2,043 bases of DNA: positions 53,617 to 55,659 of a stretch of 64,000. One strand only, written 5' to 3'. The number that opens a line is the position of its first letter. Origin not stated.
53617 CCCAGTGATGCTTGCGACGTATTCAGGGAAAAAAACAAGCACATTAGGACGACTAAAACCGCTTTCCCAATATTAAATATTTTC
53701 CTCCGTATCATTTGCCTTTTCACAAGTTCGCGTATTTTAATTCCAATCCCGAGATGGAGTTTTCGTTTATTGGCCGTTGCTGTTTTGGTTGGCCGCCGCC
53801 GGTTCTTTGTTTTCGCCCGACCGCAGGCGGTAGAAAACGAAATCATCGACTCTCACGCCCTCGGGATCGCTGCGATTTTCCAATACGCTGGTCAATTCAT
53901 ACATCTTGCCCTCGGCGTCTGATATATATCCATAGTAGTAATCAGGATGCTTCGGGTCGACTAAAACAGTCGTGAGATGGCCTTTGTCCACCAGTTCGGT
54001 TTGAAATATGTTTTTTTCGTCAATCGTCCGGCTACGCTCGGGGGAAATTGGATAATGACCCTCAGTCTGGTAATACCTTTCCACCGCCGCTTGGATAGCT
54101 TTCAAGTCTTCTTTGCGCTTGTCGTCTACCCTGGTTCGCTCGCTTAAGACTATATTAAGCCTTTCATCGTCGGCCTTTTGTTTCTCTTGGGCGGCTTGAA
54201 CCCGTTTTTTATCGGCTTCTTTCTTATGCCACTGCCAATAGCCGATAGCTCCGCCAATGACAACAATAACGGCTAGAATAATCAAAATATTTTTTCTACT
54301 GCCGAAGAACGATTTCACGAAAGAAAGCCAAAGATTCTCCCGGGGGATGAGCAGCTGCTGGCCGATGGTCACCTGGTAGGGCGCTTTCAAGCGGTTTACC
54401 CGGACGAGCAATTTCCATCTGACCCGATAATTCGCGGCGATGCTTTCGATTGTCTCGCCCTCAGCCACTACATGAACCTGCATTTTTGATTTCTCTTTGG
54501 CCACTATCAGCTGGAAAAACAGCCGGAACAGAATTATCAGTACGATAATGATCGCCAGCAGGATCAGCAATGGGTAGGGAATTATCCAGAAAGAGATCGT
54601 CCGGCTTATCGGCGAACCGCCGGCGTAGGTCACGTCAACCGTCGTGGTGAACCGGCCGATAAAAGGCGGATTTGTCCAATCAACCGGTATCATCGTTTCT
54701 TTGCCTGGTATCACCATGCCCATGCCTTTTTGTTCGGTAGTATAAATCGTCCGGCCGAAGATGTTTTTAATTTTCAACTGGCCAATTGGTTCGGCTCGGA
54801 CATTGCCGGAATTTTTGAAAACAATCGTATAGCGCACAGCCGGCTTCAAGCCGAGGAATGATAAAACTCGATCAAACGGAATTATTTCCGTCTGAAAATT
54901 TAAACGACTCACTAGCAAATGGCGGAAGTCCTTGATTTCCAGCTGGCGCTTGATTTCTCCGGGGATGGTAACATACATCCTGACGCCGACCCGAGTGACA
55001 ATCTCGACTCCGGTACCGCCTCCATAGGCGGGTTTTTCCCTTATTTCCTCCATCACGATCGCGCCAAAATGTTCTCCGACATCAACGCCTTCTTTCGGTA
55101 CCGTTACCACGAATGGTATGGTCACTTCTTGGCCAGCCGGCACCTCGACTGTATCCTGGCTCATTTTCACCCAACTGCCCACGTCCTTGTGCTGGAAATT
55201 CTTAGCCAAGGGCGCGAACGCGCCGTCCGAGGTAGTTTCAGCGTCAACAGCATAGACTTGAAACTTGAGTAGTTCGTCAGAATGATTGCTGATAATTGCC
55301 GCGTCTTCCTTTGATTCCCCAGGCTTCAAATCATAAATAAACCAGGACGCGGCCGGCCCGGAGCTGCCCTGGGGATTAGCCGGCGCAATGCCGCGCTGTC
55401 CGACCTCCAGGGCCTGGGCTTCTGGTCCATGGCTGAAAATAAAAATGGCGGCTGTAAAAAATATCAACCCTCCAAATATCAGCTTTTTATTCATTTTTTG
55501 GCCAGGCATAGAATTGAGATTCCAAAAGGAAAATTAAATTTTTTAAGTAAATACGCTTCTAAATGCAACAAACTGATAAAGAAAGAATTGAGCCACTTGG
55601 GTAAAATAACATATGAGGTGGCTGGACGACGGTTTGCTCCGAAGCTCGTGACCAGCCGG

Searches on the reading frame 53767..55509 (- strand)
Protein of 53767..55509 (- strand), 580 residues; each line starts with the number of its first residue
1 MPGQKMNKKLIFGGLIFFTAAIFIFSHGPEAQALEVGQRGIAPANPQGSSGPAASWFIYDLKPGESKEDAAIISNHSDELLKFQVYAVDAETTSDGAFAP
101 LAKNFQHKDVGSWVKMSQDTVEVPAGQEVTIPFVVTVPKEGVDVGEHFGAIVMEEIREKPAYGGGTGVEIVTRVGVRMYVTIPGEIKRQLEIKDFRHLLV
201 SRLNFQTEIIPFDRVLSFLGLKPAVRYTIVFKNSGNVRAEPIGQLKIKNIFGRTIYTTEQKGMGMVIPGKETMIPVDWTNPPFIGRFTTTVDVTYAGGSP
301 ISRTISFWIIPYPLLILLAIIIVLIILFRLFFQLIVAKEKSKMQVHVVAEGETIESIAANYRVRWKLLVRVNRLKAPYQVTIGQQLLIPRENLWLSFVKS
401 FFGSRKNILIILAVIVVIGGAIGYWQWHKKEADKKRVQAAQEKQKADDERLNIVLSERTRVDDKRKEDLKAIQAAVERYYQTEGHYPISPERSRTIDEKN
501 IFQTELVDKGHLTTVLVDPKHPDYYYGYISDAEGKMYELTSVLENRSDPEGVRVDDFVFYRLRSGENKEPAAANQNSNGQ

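Call 77: search_protein_families(library=pfam, proteins=[window:53767-55509:-], max_evalue=0.00001)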
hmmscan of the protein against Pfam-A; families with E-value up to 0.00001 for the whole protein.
window:53767-55509:- (580 aa): 2 families
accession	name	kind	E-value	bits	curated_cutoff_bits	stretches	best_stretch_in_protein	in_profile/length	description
PF01476.26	LysM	-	1.1e-10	41.7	20.9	1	346-389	1-43/43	LysM domain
PF06030.18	WxLIP_PGBD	-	1.5e-10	41.6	27.3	1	43-154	5-120/121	WxL Interacting Protein, peptidoglycan binding domain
